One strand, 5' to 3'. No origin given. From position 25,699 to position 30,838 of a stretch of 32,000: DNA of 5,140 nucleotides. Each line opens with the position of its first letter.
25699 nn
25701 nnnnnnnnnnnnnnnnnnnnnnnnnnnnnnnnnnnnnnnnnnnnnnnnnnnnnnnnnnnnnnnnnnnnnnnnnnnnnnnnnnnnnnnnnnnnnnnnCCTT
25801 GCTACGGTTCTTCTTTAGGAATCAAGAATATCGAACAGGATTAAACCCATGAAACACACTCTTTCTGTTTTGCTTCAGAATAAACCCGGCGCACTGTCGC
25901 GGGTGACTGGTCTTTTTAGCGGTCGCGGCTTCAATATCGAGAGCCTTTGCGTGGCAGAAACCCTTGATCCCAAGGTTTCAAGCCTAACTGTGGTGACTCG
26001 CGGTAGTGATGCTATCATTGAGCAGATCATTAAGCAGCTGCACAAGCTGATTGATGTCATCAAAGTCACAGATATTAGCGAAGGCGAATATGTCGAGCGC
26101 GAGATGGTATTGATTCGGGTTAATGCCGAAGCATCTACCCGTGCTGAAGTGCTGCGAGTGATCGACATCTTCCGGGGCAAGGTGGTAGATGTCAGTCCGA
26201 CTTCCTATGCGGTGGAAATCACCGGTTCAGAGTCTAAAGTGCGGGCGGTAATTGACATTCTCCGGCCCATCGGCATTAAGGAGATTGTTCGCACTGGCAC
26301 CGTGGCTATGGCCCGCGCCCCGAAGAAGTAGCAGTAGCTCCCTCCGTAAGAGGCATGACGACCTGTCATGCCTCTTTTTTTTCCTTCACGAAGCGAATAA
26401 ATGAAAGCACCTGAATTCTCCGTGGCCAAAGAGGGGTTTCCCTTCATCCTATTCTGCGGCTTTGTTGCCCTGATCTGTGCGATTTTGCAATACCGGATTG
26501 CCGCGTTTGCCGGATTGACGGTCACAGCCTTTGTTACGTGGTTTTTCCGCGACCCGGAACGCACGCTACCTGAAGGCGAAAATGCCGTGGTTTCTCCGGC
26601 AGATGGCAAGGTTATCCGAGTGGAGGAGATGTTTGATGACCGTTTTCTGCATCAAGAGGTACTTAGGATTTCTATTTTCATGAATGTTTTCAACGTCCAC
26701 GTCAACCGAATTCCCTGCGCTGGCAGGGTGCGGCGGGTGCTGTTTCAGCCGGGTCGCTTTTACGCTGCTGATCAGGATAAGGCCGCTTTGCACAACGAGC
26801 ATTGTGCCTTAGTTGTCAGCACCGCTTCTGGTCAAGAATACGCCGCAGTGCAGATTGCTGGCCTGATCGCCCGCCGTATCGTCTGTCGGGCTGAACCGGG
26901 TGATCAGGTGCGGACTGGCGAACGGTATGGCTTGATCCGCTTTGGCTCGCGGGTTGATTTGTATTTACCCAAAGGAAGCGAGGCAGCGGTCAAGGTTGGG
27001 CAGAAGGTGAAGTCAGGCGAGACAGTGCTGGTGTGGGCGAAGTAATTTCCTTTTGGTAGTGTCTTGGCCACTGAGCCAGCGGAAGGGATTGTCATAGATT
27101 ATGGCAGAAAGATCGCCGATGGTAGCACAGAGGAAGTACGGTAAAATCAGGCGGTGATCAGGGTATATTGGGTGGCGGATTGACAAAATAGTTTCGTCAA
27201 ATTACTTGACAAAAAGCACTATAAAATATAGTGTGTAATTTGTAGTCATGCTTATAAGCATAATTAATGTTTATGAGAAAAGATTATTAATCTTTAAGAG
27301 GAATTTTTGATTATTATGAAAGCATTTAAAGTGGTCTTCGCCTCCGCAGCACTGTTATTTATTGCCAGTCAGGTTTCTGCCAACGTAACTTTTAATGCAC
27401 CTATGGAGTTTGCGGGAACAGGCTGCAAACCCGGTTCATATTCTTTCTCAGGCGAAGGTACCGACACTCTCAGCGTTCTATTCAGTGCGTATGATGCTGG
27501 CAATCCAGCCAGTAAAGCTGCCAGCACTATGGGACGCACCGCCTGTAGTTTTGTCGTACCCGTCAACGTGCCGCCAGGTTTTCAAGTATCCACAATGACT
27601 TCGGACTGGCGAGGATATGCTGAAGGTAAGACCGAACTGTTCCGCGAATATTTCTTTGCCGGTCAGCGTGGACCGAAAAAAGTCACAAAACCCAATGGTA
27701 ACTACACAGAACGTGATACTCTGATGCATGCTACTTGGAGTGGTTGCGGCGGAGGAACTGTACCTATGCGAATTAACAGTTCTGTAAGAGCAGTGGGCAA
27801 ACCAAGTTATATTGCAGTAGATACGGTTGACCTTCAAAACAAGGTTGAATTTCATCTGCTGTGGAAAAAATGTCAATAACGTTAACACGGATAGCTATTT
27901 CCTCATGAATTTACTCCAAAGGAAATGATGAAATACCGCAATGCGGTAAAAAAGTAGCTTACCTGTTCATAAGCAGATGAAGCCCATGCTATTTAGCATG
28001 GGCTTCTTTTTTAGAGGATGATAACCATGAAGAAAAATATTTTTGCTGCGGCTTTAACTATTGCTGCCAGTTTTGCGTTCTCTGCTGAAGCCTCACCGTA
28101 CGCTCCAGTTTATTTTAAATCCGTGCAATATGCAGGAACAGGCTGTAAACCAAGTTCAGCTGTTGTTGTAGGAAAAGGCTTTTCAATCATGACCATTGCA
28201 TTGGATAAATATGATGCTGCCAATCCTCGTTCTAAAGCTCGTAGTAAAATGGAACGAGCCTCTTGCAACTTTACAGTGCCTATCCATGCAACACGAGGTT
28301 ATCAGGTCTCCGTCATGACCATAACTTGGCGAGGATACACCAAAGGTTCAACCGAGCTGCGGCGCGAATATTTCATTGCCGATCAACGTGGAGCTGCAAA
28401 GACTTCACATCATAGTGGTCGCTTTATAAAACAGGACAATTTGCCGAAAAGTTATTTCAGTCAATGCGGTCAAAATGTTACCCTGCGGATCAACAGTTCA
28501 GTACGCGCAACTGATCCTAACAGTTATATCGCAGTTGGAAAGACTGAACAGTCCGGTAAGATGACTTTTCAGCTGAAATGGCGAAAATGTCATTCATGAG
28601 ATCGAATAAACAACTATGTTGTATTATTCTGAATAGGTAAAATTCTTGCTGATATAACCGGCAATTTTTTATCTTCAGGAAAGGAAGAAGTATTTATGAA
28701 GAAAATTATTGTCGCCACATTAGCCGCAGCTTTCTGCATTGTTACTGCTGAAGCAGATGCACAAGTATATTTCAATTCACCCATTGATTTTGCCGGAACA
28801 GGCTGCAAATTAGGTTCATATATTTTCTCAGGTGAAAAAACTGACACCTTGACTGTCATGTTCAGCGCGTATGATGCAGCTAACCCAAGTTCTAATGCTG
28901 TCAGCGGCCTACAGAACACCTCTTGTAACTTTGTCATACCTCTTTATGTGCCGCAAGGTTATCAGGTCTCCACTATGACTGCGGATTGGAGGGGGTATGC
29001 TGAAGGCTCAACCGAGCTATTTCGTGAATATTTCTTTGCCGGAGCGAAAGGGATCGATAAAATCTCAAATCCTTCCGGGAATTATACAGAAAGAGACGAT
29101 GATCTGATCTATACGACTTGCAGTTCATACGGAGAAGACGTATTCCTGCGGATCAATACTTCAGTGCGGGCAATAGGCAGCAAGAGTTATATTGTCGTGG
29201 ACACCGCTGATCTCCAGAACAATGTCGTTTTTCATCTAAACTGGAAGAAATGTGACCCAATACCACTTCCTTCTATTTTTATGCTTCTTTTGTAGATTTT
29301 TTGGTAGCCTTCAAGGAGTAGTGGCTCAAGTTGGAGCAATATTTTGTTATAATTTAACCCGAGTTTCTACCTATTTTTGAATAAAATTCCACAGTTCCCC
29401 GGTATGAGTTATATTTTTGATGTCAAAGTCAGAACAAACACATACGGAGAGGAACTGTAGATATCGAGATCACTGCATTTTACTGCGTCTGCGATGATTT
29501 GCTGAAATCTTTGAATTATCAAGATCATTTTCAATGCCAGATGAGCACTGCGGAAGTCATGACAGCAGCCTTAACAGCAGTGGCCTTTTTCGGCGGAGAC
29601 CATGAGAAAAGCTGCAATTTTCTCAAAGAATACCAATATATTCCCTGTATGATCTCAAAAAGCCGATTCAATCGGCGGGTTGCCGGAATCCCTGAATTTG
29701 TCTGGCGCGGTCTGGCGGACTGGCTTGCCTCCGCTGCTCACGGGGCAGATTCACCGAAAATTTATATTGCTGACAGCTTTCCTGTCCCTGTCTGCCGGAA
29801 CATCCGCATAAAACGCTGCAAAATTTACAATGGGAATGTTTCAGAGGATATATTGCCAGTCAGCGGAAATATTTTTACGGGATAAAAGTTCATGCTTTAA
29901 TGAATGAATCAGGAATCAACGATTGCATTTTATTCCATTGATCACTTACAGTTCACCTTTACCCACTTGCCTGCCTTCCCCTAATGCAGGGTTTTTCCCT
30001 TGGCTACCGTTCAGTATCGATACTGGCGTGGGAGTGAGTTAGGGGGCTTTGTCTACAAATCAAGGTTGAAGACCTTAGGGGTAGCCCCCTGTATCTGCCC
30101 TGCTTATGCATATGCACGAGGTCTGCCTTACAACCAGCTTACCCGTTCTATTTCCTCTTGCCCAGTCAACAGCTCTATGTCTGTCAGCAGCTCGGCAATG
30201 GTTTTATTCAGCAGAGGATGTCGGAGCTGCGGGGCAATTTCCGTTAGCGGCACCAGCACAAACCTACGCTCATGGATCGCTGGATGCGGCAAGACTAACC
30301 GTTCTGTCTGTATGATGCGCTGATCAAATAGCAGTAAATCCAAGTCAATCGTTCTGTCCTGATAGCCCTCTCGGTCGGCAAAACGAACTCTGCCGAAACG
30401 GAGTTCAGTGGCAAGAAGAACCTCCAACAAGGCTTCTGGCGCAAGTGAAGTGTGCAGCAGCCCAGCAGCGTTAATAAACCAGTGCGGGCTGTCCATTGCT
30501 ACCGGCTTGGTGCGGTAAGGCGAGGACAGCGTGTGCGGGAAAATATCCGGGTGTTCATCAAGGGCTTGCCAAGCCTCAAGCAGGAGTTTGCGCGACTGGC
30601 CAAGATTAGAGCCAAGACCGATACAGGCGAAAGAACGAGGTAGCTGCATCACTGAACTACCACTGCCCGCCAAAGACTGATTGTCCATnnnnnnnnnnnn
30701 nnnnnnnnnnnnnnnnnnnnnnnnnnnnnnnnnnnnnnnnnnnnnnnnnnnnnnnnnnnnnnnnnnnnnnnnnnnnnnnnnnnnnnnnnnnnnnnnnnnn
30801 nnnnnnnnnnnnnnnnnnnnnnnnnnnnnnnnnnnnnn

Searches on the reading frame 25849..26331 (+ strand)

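Call 10: search_protein_families(library=pfam, proteins=[window:25849-26331:+], max_evalue=0.01)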
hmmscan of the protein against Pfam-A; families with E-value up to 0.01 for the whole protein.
window:25849-26331:+ (160 aa): 5 families
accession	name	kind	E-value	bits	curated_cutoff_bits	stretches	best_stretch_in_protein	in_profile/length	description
PF10369.15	ALS_ss_C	-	3.2e-29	101.2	23.2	1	84-156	1-73/74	Small subunit of acetolactate synthase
PF22629.2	ACT_AHAS_ss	-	2.1e-22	79.5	27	1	5-72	1-67/67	AHAS small subunit-like ACT domain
PF13710.12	ACT_5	-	3e-14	53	27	1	12-73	2-62/62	ACT domain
PF01842.31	ACT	-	9.6e-13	48.1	27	1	3-68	1-65/66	ACT domain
PF13291.12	ACT_4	-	0.0052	17.9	27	0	4-74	8-79/80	ACT domain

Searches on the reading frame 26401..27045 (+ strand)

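Call 10: search_protein_families(library=pfam, proteins=[window:26401-27045:+], max_evalue=0.01)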
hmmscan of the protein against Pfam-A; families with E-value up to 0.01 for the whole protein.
window:26401-27045:+ (214 aa): 1 family
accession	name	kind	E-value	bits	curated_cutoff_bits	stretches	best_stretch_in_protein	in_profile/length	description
PF02666.20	PS_Dcarbxylase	-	6.9e-49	166.7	22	1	42-210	2-197/198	Phosphatidylserine decarboxylase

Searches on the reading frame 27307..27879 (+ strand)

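Call 10: search_protein_families(library=pfam, proteins=[window:27307-27879:+], max_evalue=0.01)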
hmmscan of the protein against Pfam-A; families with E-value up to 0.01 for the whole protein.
window:27307-27879:+ (190 aa): 1 family
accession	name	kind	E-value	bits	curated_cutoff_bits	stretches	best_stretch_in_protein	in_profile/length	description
PF14273.11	DUF4360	-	3.1e-23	83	27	1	33-189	8-178/178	Domain of unknown function (DUF4360)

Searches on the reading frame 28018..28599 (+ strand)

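Call 10: search_protein_families(library=pfam, proteins=[window:28018-28599:+], max_evalue=0.01)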
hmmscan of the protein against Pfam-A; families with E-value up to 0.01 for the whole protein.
window:28018-28599:+ (193 aa): 1 family
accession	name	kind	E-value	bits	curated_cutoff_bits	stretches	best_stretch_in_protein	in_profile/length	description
PF14273.11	DUF4360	-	5.8e-23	82.1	27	1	33-191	5-178/178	Domain of unknown function (DUF4360)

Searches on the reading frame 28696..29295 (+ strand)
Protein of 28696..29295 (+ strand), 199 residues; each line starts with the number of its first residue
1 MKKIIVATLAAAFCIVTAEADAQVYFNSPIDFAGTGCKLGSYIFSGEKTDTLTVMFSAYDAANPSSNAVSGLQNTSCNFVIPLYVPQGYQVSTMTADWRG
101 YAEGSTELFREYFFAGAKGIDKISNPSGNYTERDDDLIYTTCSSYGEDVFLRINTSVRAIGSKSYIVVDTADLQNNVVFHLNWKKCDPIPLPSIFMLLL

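Call 10: search_protein_families(library=pfam, proteins=[window:28696-29295:+], max_evalue=0.01)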
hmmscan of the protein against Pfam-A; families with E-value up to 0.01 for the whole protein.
window:28696-29295:+ (199 aa): 1 family
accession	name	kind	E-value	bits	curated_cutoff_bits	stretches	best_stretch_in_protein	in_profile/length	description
PF14273.11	DUF4360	-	1.3e-20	74.4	27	1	30-186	8-178/178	Domain of unknown function (DUF4360)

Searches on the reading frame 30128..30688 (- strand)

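Call 10: search_protein_families(library=pfam, proteins=[window:30128-30688:-], max_evalue=0.01)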
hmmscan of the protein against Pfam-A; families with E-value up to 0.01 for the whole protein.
window:30128-30688:- (186 aa): 1 family
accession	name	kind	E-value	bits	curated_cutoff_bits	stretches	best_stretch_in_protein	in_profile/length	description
PF01288.25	HPPK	-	4.4e-32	111.3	25.7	1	23-153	2-116/116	7,8-dihydro-6-hydroxymethylpterin-pyrophosphokinase (HPPK)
